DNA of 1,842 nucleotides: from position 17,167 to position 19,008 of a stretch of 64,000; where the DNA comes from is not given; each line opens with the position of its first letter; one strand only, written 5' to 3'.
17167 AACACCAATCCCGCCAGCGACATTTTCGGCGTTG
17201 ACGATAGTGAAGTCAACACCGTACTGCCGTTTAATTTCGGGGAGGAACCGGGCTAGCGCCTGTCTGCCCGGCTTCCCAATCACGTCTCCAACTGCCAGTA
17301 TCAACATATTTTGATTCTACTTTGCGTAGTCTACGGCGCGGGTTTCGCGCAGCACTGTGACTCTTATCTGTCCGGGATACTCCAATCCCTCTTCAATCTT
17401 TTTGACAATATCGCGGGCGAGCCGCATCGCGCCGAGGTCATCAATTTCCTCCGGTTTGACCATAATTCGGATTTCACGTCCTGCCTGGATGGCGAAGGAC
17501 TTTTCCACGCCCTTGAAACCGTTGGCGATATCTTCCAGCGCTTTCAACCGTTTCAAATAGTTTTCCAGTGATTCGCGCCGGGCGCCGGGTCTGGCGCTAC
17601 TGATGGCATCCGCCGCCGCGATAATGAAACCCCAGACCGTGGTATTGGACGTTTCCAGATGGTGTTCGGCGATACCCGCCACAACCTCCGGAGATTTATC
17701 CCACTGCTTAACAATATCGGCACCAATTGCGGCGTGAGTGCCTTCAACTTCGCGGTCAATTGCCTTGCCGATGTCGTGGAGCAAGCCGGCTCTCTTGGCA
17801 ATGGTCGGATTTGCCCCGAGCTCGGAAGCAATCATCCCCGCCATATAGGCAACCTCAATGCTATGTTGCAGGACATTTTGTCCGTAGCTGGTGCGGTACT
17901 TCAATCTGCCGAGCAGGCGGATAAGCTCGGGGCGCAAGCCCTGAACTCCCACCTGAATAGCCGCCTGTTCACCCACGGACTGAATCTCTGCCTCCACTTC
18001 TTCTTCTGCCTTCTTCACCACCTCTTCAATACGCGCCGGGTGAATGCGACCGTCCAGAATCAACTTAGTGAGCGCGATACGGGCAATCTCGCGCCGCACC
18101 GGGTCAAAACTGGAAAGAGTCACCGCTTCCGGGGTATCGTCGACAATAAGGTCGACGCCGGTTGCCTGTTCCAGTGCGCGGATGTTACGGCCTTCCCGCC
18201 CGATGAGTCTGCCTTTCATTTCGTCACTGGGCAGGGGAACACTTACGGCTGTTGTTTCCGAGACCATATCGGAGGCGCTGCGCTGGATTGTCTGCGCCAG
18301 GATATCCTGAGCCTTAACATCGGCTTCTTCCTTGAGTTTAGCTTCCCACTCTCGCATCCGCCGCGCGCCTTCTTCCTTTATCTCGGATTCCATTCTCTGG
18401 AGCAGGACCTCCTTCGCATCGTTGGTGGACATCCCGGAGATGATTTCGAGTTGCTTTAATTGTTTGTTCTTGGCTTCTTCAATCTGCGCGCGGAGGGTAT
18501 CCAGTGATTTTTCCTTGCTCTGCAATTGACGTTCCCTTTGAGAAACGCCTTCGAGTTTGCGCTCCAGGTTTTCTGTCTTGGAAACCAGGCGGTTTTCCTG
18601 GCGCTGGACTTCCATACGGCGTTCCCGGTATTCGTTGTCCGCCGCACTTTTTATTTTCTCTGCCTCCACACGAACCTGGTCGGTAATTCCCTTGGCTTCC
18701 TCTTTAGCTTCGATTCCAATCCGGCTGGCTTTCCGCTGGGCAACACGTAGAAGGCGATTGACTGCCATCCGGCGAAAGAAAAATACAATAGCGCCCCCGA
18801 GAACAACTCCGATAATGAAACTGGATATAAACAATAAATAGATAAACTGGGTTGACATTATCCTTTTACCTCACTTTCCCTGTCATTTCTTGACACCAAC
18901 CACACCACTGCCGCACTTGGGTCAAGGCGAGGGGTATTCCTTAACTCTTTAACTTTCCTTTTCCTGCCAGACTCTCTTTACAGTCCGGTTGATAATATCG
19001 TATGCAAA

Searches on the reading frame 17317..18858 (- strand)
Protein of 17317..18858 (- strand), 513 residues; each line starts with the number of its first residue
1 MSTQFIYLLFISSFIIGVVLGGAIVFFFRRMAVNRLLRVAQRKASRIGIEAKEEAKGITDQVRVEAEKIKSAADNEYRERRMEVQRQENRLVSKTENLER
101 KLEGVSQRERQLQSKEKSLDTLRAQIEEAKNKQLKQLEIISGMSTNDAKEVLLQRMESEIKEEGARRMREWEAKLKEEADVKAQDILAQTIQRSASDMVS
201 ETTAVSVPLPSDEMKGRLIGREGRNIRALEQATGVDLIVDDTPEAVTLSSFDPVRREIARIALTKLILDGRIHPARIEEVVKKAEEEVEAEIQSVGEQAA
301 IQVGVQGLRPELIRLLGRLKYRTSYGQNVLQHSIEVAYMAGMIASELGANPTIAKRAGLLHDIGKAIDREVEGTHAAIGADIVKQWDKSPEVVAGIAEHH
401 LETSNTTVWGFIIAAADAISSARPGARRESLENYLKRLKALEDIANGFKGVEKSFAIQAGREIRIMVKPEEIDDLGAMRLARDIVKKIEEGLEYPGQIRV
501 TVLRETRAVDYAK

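Call 38: search_protein_families(library=pfam, proteins=[window:17317-18858:-])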
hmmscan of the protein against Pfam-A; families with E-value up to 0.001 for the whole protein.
window:17317-18858:- (513 aa): 4 families
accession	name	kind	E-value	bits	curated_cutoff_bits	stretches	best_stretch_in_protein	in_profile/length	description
PF12072.13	RNase_Y_N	-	6.5e-41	140.4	32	1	11-198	3-201/201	RNase Y N-terminal region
PF01966.28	HD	-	4e-18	66.2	22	1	329-420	1-114/116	HD domain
PF08668.18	HDOD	-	2.4e-08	34.2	22.9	1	327-366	93-133/196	HDOD domain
PF00013.35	KH_1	-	2.9e-07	30.6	21.5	1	207-261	4-62/66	KH domain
